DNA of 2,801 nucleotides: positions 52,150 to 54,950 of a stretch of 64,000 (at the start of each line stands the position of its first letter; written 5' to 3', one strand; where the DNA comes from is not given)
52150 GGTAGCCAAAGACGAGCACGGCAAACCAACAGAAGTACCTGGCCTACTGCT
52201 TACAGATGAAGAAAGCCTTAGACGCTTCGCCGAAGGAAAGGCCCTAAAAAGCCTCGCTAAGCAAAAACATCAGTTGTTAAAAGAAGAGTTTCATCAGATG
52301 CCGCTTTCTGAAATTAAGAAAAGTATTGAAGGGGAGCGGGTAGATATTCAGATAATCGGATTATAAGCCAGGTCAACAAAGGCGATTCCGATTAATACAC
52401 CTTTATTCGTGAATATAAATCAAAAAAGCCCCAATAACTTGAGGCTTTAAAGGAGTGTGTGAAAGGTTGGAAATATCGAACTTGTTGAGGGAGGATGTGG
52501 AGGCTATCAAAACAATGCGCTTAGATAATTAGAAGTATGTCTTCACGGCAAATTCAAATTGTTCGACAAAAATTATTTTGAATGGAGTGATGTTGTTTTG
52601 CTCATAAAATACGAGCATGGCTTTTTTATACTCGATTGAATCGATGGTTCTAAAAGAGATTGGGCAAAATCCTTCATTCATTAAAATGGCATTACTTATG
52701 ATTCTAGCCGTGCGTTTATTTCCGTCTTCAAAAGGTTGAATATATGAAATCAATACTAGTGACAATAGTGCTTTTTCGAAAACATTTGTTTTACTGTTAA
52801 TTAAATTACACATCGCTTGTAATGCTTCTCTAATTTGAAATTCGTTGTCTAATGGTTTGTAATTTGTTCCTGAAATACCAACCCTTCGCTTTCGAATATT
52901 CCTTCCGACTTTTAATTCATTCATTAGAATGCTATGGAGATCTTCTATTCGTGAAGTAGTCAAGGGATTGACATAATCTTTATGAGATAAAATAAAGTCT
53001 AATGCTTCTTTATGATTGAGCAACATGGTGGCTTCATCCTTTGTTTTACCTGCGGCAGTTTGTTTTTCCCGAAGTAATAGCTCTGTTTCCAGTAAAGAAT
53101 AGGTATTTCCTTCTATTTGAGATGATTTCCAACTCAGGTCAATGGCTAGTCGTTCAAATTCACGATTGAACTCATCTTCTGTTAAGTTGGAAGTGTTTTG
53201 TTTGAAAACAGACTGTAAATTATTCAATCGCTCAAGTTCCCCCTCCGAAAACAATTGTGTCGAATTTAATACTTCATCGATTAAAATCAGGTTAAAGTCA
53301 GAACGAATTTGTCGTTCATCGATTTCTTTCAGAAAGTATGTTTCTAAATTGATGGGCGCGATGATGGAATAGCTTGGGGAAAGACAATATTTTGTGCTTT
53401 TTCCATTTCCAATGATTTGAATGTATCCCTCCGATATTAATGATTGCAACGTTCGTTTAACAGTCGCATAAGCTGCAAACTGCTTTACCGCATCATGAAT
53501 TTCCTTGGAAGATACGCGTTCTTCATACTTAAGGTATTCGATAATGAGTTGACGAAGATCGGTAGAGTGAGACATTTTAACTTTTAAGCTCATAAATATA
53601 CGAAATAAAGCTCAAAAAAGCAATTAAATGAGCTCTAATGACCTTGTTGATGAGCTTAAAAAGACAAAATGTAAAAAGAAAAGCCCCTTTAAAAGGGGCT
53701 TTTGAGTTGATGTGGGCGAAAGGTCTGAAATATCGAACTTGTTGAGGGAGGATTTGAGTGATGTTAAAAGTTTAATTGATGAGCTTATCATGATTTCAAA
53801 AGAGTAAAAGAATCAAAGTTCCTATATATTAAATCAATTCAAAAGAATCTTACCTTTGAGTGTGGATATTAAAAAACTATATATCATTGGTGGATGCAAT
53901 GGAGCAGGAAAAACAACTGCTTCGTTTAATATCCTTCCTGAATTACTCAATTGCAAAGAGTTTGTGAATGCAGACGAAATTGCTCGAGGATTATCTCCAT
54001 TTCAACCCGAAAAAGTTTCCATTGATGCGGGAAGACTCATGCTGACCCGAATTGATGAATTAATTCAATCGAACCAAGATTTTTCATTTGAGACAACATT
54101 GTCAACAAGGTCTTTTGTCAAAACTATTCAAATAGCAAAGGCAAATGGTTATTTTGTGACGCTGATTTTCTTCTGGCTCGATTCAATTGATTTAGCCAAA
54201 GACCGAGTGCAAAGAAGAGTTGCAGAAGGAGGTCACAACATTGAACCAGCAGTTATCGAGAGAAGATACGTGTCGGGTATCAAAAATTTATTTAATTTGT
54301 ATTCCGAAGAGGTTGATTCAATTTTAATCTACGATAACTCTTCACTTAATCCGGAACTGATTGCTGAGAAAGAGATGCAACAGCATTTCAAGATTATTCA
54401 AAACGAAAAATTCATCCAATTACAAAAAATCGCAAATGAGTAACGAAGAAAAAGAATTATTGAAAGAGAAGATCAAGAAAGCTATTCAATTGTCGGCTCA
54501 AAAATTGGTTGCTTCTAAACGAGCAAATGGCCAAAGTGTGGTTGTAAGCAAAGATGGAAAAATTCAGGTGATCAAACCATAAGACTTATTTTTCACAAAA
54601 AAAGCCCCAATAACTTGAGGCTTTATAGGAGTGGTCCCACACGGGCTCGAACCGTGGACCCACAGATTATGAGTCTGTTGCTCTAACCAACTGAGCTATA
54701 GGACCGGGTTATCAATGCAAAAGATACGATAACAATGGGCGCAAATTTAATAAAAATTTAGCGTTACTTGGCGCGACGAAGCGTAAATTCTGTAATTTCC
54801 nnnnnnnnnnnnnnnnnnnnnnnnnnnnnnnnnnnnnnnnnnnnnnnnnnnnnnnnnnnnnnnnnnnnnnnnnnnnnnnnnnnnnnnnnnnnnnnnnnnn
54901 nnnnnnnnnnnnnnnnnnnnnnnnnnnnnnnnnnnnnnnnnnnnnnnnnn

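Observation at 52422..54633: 2.2-kb AT-rich toxin islet bounded by a 36-bp direct repeat at the 3' end of tRNA-Met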

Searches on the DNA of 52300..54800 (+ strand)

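Call 37: search_rna_families(source=window, start=52300, end=54800, threshold=evalue, max_evalue=1)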
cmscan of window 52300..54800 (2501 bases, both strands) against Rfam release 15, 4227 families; matches with E-value up to 1: 6.
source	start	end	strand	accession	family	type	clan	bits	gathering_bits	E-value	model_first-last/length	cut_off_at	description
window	54632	54705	-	RF00005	tRNA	Gene; tRNA;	CL00001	70.2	29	1.1e-14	1-71/71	no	tRNA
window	54631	54705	+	RF04354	Plastid-ycf2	Cis-reg;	-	40.2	65.7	2.3e-06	1-75/75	no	Plastid-ycf2 5UTR RNA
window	54559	54657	-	RF01770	rimP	Cis-reg; leader;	-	27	47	0.13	1-102/102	no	Gammaprotebacteria rimP leader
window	54595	54678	-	RF01859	Phe_leader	Cis-reg; leader;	-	26.8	55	0.12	1-125/125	no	Phenylalanine leader peptide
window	53634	53701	+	RF02236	asX2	Gene; sRNA;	-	23.6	70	0.11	1-87/87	no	Xanthomonas sRNA asX2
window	54058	54216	-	RF00015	U4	Gene; snRNA; splicing;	CL00007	16.5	46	0.92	1-138/138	no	U4 spliceosomal RNA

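Call 43: search_dna_similar(query=window:52400-54650:+, collection=plasmids, mode=distant, max_rows=10)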
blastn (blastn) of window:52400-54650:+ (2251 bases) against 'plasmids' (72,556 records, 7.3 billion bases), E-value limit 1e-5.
Records with a match: 2; places in all: 2; records where one place covers at least 80% of the query: 0.
Best place of each record, by identity: 60-80% 2.
By first word of the organism name: Bacteroides 1; Parabacteroides 1.
By predicted mobility (MOB-suite, as given by PLSDB): non-mobilizable 2.
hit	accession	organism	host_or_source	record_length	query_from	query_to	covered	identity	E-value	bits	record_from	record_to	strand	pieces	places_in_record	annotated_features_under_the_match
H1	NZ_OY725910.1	Bacteroides finegoldii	-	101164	124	741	27%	67.5%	4e-47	197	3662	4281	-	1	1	Fic family protein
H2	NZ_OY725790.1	Parabacteroides distasonis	-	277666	1493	1584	4%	76.1%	5e-8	68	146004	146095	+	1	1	zeta toxin family protein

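Call 44: search_dna_similar(query=window:52400-54650:+, collection=phages, mode=distant, max_rows=10)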
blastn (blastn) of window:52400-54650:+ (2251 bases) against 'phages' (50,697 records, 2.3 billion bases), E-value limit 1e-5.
No match.

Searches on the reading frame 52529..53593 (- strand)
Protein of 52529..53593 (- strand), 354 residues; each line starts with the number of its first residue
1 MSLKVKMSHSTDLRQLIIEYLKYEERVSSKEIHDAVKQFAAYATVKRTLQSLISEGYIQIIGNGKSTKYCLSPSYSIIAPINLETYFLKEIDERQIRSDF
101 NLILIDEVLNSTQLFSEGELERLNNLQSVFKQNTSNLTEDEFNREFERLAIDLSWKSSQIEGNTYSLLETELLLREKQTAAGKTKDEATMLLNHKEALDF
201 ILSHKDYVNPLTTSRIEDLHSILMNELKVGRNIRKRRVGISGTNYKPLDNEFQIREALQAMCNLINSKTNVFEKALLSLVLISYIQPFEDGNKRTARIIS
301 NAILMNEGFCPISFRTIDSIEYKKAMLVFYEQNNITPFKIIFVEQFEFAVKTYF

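Call 8: search_protein_families(library=pfam, proteins=[window:52529-53593:-], max_evalue=0.01)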
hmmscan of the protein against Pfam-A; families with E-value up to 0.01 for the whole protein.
window:52529-53593:- (354 aa): 4 families
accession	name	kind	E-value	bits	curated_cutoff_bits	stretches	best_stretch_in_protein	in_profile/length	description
PF02661.23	Fic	-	6.4e-15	56.2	24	1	210-304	1-93/93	Fic/DOC family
PF03965.22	Penicillinase_R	-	0.0004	21.1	22.6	1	11-70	2-63/115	Penicillinase repressor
PF08820.15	DUF1803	-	0.0029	18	32.2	0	17-59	17-56/91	Domain of unknown function (DUF1803)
PF22168.2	DIP2311-like_C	-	0.0046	17.7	27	1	44-71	35-62/63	Transcriptional regulator DIP2311-like, C-terminal domain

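Call 9: search_protein_families(library=ncbifam, proteins=[window:52529-53593:-], max_evalue=0.01)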
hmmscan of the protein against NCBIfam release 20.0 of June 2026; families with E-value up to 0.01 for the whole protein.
window:52529-53593:- (354 aa): 5 families
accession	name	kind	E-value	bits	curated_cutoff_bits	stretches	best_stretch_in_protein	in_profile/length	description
NF046029.1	ProtAdlyltaseNmFic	equivalog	3.9e-05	23.4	230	1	212-326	28-137/177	protein adenylyltransferase Fic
NF041381.1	XopAC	subfamily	4.5e-05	22.3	450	1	122-315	216-420/451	XopAC/AvrAC family type III secretion system effector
NF046030.1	ProtAdlyltaseSoFic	equivalog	0.00072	18.6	550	1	242-309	147-216/361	protein adenylyltransferase Fic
TIGR02613.1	mob_myst_B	hypoth_equivalog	0.0021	18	124.4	1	213-314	51-151/186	mobile mystery protein B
NF003033.0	PRK03911.1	equivalog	0.0079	15.8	248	0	13-133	11-122/264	HrcA family transcriptional regulator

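Call 59: search_protein_families(library=padloc, proteins=[window:52529-53593:-], max_evalue=0.001)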
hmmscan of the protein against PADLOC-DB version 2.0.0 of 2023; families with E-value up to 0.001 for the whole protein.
window:52529-53593:- (354 aa): 9 families
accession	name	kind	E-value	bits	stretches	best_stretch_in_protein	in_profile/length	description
PDLC03963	SoFic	-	7.4e-20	69.6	1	154-310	61-218/361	-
PDLC04840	PDC-S04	-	9.5e-20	69.3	1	148-347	10-213/227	-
PDLC04837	PDC-S04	-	8.8e-14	49.3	1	139-348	15-226/234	-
PDLC04836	PDC-S04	-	1.3e-13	48.7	1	146-333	22-216/244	-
PDLC04839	PDC-S04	-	1.9e-06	25.7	1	265-328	120-185/205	-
PDLC04838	PDC-S04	-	7.7e-06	23.8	1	267-343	125-199/209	-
PDLC04842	PDC-S04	-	2.3e-05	22.2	1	209-326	40-152/202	-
PDLC04841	PDC-S04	-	0.00014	19.6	1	210-328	139-252/292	-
PDLC04966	PDC-S24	-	0.00039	17.4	1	270-311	303-343/497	-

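Call 60: search_protein_families(library=phrogs, proteins=[window:52529-53593:-], max_evalue=0.001)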
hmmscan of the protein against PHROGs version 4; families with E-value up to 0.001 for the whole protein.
window:52529-53593:- (354 aa): 4 families
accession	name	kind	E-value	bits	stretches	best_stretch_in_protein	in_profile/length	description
phrog_11900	-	unknown function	6.8e-35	121.6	1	140-342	4-213/230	-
phrog_5978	-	unknown function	2.7e-25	90.2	1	122-311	24-225/364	-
phrog_13548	-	unknown function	1.8e-06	28.2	1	147-314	63-230/379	-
phrog_23170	-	unknown function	0.00023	21.9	0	262-308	101-147/191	-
